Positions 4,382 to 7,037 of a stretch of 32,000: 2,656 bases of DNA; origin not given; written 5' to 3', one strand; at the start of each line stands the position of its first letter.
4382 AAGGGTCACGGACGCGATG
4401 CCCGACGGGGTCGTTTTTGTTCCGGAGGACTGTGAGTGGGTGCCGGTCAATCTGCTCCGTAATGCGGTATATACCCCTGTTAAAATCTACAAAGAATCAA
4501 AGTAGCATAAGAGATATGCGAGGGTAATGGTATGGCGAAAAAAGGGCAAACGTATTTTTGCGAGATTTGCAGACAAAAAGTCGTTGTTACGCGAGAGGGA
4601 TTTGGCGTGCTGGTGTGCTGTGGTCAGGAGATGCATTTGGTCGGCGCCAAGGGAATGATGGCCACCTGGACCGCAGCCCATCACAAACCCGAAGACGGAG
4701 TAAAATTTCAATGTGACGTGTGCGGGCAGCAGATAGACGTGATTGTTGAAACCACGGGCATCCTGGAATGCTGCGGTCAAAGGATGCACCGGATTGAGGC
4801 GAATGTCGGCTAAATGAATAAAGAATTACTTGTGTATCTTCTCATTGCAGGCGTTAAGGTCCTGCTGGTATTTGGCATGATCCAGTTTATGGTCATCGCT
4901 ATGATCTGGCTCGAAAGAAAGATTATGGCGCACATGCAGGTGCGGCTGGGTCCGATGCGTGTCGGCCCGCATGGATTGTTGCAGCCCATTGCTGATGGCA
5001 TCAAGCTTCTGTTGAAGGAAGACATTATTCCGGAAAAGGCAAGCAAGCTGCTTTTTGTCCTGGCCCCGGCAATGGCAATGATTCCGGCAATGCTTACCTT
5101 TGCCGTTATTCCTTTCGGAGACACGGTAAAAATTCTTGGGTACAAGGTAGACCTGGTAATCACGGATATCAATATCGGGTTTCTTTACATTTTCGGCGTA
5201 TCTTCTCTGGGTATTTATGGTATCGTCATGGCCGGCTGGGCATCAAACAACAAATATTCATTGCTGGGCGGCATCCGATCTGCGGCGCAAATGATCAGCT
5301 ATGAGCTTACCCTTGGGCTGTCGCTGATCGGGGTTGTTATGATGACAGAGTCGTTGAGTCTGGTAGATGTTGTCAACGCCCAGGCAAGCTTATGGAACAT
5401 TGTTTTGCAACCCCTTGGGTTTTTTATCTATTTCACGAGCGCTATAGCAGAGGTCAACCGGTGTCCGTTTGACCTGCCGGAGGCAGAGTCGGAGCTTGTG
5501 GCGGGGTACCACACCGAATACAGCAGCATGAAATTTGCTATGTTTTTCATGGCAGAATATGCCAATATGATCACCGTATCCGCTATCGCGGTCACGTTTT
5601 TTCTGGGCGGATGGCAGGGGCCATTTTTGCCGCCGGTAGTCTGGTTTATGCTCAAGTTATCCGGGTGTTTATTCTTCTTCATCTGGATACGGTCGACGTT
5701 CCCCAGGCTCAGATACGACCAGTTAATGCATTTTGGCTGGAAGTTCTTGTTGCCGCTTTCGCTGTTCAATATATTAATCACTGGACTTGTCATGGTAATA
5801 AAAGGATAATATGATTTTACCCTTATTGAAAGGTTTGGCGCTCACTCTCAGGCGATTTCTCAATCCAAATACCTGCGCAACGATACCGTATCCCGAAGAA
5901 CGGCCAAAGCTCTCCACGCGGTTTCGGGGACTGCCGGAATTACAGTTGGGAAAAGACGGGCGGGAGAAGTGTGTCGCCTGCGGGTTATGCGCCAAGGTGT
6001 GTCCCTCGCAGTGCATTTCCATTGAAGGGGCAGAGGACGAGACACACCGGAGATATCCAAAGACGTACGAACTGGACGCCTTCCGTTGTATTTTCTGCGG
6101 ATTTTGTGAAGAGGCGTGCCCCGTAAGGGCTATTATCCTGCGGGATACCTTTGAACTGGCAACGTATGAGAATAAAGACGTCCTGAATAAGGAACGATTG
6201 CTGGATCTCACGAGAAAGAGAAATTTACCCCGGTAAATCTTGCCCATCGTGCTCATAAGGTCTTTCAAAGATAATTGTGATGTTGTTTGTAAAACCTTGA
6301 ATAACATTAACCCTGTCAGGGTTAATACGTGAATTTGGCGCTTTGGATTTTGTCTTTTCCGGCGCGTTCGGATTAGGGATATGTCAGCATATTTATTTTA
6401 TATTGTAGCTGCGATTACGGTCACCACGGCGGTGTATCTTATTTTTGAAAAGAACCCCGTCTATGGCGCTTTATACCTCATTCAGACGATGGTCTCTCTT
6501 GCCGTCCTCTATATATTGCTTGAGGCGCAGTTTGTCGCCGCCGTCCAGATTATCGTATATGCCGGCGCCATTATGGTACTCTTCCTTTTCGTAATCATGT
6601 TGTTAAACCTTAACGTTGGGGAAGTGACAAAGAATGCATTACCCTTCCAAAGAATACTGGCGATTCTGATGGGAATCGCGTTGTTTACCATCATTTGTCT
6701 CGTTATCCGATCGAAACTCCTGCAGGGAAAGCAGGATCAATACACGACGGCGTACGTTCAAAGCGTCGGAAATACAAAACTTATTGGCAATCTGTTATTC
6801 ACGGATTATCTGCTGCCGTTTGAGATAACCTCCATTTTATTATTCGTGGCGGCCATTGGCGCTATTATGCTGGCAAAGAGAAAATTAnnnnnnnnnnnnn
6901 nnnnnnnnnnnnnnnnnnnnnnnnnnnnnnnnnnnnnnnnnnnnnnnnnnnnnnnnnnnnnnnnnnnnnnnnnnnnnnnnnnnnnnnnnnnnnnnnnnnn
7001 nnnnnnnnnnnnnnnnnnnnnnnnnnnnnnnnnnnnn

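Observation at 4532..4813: Covalently fused tandem desulforedoxin encoded inside the complex I operon, translationally coupled to nuoH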

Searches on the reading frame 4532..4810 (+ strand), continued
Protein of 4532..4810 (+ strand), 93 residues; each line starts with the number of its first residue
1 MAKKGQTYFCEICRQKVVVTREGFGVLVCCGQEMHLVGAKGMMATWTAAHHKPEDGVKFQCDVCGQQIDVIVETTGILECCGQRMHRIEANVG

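Call 60: find_homologous_proteins(query=L003:6621-7991:+, max_evalue=1e-30)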
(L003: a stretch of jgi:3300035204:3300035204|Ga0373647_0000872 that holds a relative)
Query L003:6621-7991:+ (457 aa): 1794 proteins with E <= 1e-30 among 8000 candidates; the best 120 are listed.
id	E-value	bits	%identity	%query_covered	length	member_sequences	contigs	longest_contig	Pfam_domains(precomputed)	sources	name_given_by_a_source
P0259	2.1e-291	984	96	100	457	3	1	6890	PF07992.21,PF00070.34,PF03486.21,PF18267.8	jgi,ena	-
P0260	1.6e-289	978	95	100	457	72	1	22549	PF07992.21,PF00070.34,PF03486.21,PF18267.8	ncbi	-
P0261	4.3e-289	976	95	100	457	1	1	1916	PF07992.21,PF00070.34,PF18267.8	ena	-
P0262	1.1e-288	975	95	100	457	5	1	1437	PF07992.21,PF00070.34,PF03486.21,PF18267.8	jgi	jgi:NAD(P)H-nitrite reductase large subunit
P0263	4.3e-271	917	90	100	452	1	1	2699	PF07992.21,PF00070.34,PF03486.21,PF18267.8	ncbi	-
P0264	2.4e-270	915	88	100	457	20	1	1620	PF21344.4,PF07992.21,PF00070.34,PF03486.21,PF18267.8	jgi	jgi:NAD(P)H-nitrite reductase large subunit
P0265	6.6e-269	910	89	100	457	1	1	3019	PF21344.4,PF07992.21,PF00070.34,PF03486.21,PF18267.8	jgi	-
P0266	1.1e-267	906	88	100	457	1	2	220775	PF21344.4,PF07992.21,PF00070.34,PF03486.21,PF18267.8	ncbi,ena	-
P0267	8.1e-264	893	87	100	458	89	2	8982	PF07992.21,PF00070.34,PF03486.21,PF18267.8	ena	-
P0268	3.8e-259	878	88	100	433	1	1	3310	PF07992.21,PF00070.34,PF18267.8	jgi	-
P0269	1.3e-256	869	85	100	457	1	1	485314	PF21344.4,PF07992.21,PF00070.34,PF03486.21,PF18267.8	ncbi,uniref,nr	ncbi:hypothetical protein SCALIN_C28_0044 [Candidatus Scalindua japonica]|uniref:NAD(FAD)-dependent 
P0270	3.3e-242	822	79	100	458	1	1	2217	PF07992.21,PF00070.34,PF18267.8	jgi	-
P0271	5.5e-241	818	79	100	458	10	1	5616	PF07992.21,PF00070.34,PF03486.21,PF18267.8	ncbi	-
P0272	5.9e-241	818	78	100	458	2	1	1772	PF07992.21,PF00070.34,PF13738.13,PF03486.21,PF18267.8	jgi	-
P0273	7.5e-241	817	79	100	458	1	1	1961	PF07992.21,PF00070.34,PF03486.21,PF18267.8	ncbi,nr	ncbi:MAG: FAD-dependent oxidoreductase [Gammaproteobacteria bacterium]|nr:FAD-dependent oxidoreducta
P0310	2.2e-153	529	53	99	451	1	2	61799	PF07992.21,PF00070.34,PF18267.8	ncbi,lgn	-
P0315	6.1e-149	514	49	100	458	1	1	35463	PF07992.21,PF00070.34,PF18267.8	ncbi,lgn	-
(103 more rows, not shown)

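Call 61: find_encoding_contigs(protein=P0310, flank=6000, max_places=1)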
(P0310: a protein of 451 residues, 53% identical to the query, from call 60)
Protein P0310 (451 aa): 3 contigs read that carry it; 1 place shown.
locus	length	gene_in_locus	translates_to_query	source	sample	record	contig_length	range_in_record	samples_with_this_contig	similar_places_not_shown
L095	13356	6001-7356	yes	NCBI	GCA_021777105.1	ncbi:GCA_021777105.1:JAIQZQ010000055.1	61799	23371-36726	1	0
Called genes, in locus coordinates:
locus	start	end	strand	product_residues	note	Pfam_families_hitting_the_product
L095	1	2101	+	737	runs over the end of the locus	PF01656:CbiA (weak), PF10609:ParA, PF13614:AAA_31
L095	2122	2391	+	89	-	PF05402:PqqD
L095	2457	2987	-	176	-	PF13690:CheX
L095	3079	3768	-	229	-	PF07238:PilZ (weak)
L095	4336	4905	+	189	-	PF12804:NTP_transf_3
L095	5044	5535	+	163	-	PF02915:Rubrerythrin (faint), PF13668:Ferritin_2 (weak)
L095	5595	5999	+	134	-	PF01592:NifU_N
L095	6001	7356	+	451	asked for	PF07992:Pyr_redox_2, PF00070:Pyr_redox, PF18267:Rubredoxin_C (weak)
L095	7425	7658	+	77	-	-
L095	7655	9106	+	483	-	PF01565:FAD_binding_4, PF02913:FAD-oxidase_C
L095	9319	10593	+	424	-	PF13183:Fer4_8, PF13534:Fer4_17 (weak), PF02754:CCG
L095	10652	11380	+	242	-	PF09098:Dehyd-heme_bind (faint), PF13442:Cytochrome_CBB3 (faint)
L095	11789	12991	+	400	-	PF00753:Lactamase_B, PF19583:ODP, PF00258:Flavodoxin_1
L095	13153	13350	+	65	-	-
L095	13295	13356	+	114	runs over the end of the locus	-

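Call 62: find_encoding_contigs(protein=P0315, flank=6000, max_places=1)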
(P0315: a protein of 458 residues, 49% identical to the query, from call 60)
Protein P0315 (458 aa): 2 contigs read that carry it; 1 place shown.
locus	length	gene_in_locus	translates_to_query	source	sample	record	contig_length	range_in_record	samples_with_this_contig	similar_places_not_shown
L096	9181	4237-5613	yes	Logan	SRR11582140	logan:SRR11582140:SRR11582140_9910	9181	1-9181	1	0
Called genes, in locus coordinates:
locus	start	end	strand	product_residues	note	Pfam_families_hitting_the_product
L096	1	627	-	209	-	?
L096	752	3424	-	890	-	PF00150:Cellulase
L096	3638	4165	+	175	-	PF01965:DJ-1_PfpI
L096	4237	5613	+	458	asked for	PF07992:Pyr_redox_2, PF00070:Pyr_redox (weak), PF18267:Rubredoxin_C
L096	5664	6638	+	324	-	PF01545:Cation_efflux, PF16916:ZT_dimer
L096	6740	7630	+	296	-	PF01073:3Beta_HSD, PF01370:Epimerase, PF04321:RmlD_sub_bind (weak), PF05368:NmrA, PF07993:NAD_binding_4 (faint), PF13460:NAD_binding_10, PF16363:GDP_Man_Dehyd (weak)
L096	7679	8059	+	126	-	PF01243:PNPOx_N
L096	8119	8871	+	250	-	PF02535:Zip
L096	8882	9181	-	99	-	?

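Call 63: find_related_loci(query=A1, collection=metagenome_contigs, flank=3000)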
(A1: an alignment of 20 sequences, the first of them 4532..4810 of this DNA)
Query A1 (93 aa) in metagenome_contigs; peptide patterns used: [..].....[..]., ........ (x = any residue, [..] = any of these).
205 stretches matched a pattern; 63 encode a relative of the query (tblastn E <= 1e-3); 63 distinct loci.
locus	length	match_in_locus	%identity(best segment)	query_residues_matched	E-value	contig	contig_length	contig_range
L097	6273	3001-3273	84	1-91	3e-49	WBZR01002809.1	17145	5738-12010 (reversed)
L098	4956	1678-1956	81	1-93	2e-48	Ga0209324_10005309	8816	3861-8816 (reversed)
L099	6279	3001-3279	81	1-93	1e-47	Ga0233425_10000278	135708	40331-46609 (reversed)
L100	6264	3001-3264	85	1-88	4e-47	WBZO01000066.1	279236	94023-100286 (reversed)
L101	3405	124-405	80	1-93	5e-47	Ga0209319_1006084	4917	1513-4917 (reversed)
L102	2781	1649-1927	80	1-93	5e-47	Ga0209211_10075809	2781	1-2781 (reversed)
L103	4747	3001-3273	81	1-91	4e-47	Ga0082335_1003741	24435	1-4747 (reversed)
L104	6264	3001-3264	85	1-88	4e-47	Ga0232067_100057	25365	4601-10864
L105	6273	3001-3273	81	1-91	6e-47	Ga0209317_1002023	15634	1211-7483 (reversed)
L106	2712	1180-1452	81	1-91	5e-47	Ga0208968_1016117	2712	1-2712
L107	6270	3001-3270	80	1-90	2e-46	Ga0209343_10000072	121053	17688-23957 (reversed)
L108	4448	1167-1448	80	1-93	1e-46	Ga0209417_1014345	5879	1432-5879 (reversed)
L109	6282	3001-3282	80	1-93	1e-46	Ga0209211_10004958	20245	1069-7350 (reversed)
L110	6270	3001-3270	82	1-90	3e-46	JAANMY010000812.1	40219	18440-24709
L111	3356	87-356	81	1-90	2e-45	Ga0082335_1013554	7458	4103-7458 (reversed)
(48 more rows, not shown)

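Call 75: search_protein_families(library=pfam, proteins=[P0114, P0119, P0149, P0150, P0207, P0147, P0112, L003:8345-8575:+, L003:9550-9672:+, L003:5925-6353:+], max_evalue=0.01)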
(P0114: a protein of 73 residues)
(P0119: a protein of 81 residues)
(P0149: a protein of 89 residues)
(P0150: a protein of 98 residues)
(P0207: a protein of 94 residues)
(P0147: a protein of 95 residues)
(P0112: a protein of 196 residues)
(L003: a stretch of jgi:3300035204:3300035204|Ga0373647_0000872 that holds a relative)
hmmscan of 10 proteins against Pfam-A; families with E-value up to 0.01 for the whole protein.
P0114 (73 aa): 2 families
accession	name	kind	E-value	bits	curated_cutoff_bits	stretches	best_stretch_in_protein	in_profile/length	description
PF06397.17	Desulfoferrod_N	-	4.7e-17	61.8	23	2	39-72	2-35/36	Desulfoferrodoxin, N-terminal domain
PF21344.3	Zn_ribbon_LysW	-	0.0015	18.6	27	1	38-57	16-35/46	Alpha-aminoadipate carrier protein LysW-like, globular domain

P0119 (81 aa): 1 family
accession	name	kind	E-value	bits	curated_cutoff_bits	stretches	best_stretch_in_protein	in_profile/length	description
PF06397.17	Desulfoferrod_N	-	5e-14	52.1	23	2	2-35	1-34/36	Desulfoferrodoxin, N-terminal domain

P0149 (89 aa): 1 family
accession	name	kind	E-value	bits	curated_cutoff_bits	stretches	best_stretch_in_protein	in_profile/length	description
PF06397.17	Desulfoferrod_N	-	2e-08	34.2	23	2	51-79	6-34/36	Desulfoferrodoxin, N-terminal domain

P0150 (98 aa): 1 family
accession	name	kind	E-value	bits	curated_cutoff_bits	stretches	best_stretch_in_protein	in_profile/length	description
PF06397.17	Desulfoferrod_N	-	4.1e-07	30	23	1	8-36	6-34/36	Desulfoferrodoxin, N-terminal domain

P0207 (94 aa): 0 families

P0147 (95 aa): 1 family
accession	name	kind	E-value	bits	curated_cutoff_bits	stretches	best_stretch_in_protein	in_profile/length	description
PF06397.17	Desulfoferrod_N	-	1.2e-14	54.1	23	2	54-84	4-34/36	Desulfoferrodoxin, N-terminal domain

P0112 (196 aa): 5 families
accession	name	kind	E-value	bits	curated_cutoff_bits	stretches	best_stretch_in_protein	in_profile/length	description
PF06397.17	Desulfoferrod_N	-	3e-24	84.8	23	3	8-41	3-36/36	Desulfoferrodoxin, N-terminal domain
PF08271.17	Zn_Ribbon_TF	-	5.7e-05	23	29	0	91-108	14-30/43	TFIIB zinc-binding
PF07191.17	Zn_ribbon_6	-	0.0035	17.8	25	0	12-47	30-65/67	Double zinc ribbon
PF02591.20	Zn_ribbon_9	-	0.0079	16.7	29.1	0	154-163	22-31/33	C4-type zinc ribbon domain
PF14445.12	Prok-RING_2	-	0.009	16.6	22.4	0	96-110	40-54/56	Prokaryotic RING finger family 2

L003:8345-8575:+ (77 aa): 3 families
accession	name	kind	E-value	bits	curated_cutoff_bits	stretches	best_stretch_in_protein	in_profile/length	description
PF21349.2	RUBY_RBDX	-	4.6e-08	32.8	26.5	1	4-30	1-27/30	Rubrerythrin, rubredoxin-like domain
PF06397.17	Desulfoferrod_N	-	1.8e-05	24.7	23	1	49-75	8-34/36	Desulfoferrodoxin, N-terminal domain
PF23458.2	DUF7130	-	0.0042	17.4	35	1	4-29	54-80/89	Domain of unknown function (DUF7130)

L003:9550-9672:+ (41 aa): 2 families
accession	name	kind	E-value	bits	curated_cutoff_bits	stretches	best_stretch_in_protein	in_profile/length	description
PF06397.17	Desulfoferrod_N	-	4.3e-09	36.3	23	1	4-36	2-34/36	Desulfoferrodoxin, N-terminal domain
PF25164.1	CoiA_N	-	0.006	16.5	26.3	1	5-23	14-32/50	Competence protein CoiA, N-terminal domain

L003:5925-6353:+ (143 aa): 2 families
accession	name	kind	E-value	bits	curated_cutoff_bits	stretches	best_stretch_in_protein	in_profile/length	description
PF01880.24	Desulfoferrodox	-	1e-06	29.6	22.2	1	51-138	5-96/98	Desulfoferrodoxin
PF10518.14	TAT_signal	-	1.8e-06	28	22.7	1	1-21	1-21/21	TAT (twin-arginine translocation) pathway signal sequence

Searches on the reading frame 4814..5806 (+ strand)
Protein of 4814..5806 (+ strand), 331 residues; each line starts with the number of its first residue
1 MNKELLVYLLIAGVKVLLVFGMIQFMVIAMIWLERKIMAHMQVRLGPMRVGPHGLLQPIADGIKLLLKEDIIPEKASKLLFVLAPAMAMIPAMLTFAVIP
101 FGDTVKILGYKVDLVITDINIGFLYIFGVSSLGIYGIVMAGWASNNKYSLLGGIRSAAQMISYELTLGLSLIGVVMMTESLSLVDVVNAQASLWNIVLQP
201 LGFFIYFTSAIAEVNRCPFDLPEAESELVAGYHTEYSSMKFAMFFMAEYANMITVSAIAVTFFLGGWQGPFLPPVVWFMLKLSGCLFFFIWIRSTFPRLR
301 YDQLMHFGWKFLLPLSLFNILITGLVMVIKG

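Call 5: search_protein_families(library=pfam, proteins=[window:4814-5806:+], max_evalue=0.01)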
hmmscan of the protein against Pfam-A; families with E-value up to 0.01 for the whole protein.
window:4814-5806:+ (331 aa): 1 family
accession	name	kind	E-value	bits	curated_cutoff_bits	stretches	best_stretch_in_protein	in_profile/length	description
PF00146.26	NADHdh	-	1.7e-132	441.8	27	1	15-323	2-297/298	NADH dehydrogenase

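Call 6: search_protein_families(library=ncbifam, proteins=[window:4814-5806:+], max_evalue=0.01)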
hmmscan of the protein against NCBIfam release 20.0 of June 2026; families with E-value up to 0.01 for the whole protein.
window:4814-5806:+ (331 aa): 7 families
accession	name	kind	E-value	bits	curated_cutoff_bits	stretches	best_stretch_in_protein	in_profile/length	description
NF004743.0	PRK06076.1-4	equivalog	2.3e-130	435.3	494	1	11-328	15-343/433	NADH-quinone oxidoreductase subunit NuoH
NF004741.0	PRK06076.1-2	equivalog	9.9e-116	386.6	305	1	4-329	14-335/337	NADH-quinone oxidoreductase subunit NuoH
NF004740.0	PRK06076.1-1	equivalog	3.7e-114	381.6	399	1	8-329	10-322/325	NADH-quinone oxidoreductase subunit NuoH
NF004745.0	PRK06076.1-6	equivalog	3.2e-111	371.8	450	1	6-328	9-334/341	NADH-quinone oxidoreductase subunit NuoH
NF040610.1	F420_dehyd_FpoH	exception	2.1e-100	336.4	475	1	7-323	7-332/339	F420H2 dehydrogenase subunit FpoH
NF004742.0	PRK06076.1-3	equivalog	7e-100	334.7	531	1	10-328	22-349/356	NADH-quinone oxidoreductase subunit NuoH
NF004744.0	PRK06076.1-5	equivalog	6.3e-99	331.6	542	2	14-270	32-283/372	NADH-quinone oxidoreductase subunit NuoH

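Call 21: find_related_loci(query=window:4814-5806:+, collection=genome_contigs, flank=6000)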
Query window:4814-5806:+ (331 aa) in genome_contigs; peptide patterns used: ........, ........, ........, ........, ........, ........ (x = any residue, [..] = any of these).
600 stretches matched a pattern (row limit reached: there are more); 585 encode a relative of the query (tblastn E <= 1e-3); the best 80 are kept; 80 distinct loci.
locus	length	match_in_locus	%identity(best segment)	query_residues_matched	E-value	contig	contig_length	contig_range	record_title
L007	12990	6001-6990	91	1-330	0e+0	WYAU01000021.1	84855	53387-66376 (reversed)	MAG: Candidatus Brocadia sp. isolate AMX1 k127_133408, whole genome shotgun sequence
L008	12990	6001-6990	80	2-331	0e+0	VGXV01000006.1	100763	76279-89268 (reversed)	MAG: Planctomycetota bacterium isolate K_DeepCast_100m_m2_328 K_DeepCast_100m_m2_328_Ga0194127_10000173, whole genome sh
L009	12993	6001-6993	80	1-331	0e+0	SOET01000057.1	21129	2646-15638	MAG: Candidatus Kuenenia hertensis isolate YC6 NODE_6371_length_21129_cov_254.736642, whole genome shotgun sequence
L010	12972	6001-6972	65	4-327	4e-139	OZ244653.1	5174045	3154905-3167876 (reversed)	MAG: bacterium isolate 39c32cc5-dc70-4d00-b26d-4165b0e321b9 genome assembly, chromosome: 1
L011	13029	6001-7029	60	1-329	2e-136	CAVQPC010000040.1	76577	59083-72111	MAG: uncultured candidate division NC10 bacterium isolate MFD01299.bin.2.79 genome assembly, contig: contig_27590, whole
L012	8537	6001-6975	59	4-330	2e-135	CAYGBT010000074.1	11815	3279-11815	MAG TPA_asm: uncultured bacterium isolate ERP108616_co2_8 genome assembly, contig: NODE_9693_length_11815_cov_9.318707,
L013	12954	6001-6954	59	14-328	4e-135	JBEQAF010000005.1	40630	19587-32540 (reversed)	MAG: bacterium isolate 03V1_S199.semibin_refined.073 NODE_693_length_40630_cov_1.693134, whole genome shotgun sequence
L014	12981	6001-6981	60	14-326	3e-129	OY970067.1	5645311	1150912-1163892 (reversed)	MAG: uncultured candidate division NC10 bacterium isolate MFD01231.bin.c.1 genome assembly, chromosome: 1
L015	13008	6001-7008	57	7-327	3e-127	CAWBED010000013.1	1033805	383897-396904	MAG: uncultured Acidobacteriota bacterium isolate MFD00731.bin.1.223 genome assembly, contig: contig_5888, whole genome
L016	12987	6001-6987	58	4-329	3e-127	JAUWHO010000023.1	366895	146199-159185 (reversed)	MAG: Candidatus Zixiibacteriota bacterium isolate CSMAG_2270 CSMAG_2270_k141_790849_length_366895_cov_11.6372, whole gen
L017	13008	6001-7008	57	7-327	7e-127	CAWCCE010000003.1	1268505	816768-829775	MAG: uncultured Acidobacteriota bacterium isolate MFD05512.bin.1.261 genome assembly, contig: contig_19554, whole genome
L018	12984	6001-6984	57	4-329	6e-126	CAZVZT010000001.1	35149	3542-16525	MAG TPA_asm: uncultured Nitrospinaceae bacterium isolate SRP308112_co1_22 genome assembly, contig: NODE_1471_length_3514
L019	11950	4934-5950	56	7-330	4e-126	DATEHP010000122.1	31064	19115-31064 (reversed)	MAG TPA_asm: Candidatus Sulfotelmatobacter sp. isolate SMAG_U8814 k141_516586, whole genome shotgun sequence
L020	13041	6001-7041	55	1-330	1e-125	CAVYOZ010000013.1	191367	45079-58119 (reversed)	MAG: Terriglobia bacterium isolate MFD06298.bin.2.10 genome assembly, contig: contig_41653, whole genome shotgun sequenc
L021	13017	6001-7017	56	7-330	2e-125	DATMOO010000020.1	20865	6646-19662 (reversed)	MAG TPA_asm: Candidatus Sulfotelmatobacter sp. isolate SMAG_U12878 k141_3876978, whole genome shotgun sequence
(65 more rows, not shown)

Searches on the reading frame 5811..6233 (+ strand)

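Call 5: search_protein_families(library=pfam, proteins=[window:5811-6233:+], max_evalue=0.01)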
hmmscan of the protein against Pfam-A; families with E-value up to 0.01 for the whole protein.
window:5811-6233:+ (141 aa): 14 families
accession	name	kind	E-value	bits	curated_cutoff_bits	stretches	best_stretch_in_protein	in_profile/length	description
PF00037.32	Fer4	-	1.5e-13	50.4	21.1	2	88-108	3-23/24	4Fe-4S binding domain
PF12838.12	Fer4_7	-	1.1e-11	45.4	27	1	53-107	1-52/52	4Fe-4S dicluster domain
PF14697.11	Fer4_21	-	3.6e-09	37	35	1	51-70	38-58/59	4Fe-4S dicluster domain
PF13187.11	Fer4_9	-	7.2e-09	36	27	1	53-108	1-52/52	4Fe-4S dicluster domain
PF13484.11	Fer4_16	-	1e-08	36.2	30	2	53-76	1-22/66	4Fe-4S double cluster binding domain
PF13183.11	Fer4_8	-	1.5e-08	35.5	27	2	91-110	3-22/68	4Fe-4S dicluster domain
PF13237.11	Fer4_10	-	5.9e-08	33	25.5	2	51-104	6-53/53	4Fe-4S dicluster domain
PF12797.12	Fer4_2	-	3e-07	30.4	24.5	2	51-66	7-22/22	4Fe-4S binding domain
PF12837.12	Fer4_6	-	8.9e-07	29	25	1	51-69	6-24/24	4Fe-4S binding domain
PF25160.1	LdpA_Fe-S-bd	-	4.1e-05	23.7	27.6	0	51-71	25-45/49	LdpA Fe-S cluster-binding domain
PF13534.11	Fer4_17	-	7.6e-05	23.6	22.2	1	53-105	1-58/61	4Fe-4S dicluster domain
PF12798.12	Fer4_3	-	0.00073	20.6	27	0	93-107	1-15/15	4Fe-4S binding domain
PF13746.11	Fer4_18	-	0.0012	19.4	27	0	48-67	55-74/114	4Fe-4S dicluster domain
PF12800.12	Fer4_4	-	0.0016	19.1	24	0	52-65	2-15/17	4Fe-4S binding domain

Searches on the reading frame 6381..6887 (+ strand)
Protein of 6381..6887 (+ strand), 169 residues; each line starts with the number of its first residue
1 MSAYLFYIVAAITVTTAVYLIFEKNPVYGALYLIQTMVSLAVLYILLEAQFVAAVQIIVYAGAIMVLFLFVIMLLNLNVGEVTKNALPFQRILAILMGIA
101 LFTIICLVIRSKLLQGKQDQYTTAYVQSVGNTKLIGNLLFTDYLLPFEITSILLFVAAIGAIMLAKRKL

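Call 5: search_protein_families(library=pfam, proteins=[window:6381-6887:+], max_evalue=0.01)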
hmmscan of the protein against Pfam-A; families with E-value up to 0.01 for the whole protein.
window:6381-6887:+ (169 aa): 1 family
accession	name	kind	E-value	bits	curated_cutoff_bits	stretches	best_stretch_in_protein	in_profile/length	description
PF00499.25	Oxidored_q3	-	5e-43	146.8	33.2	1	17-164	2-146/146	NADH-ubiquinone/plastoquinone oxidoreductase chain 6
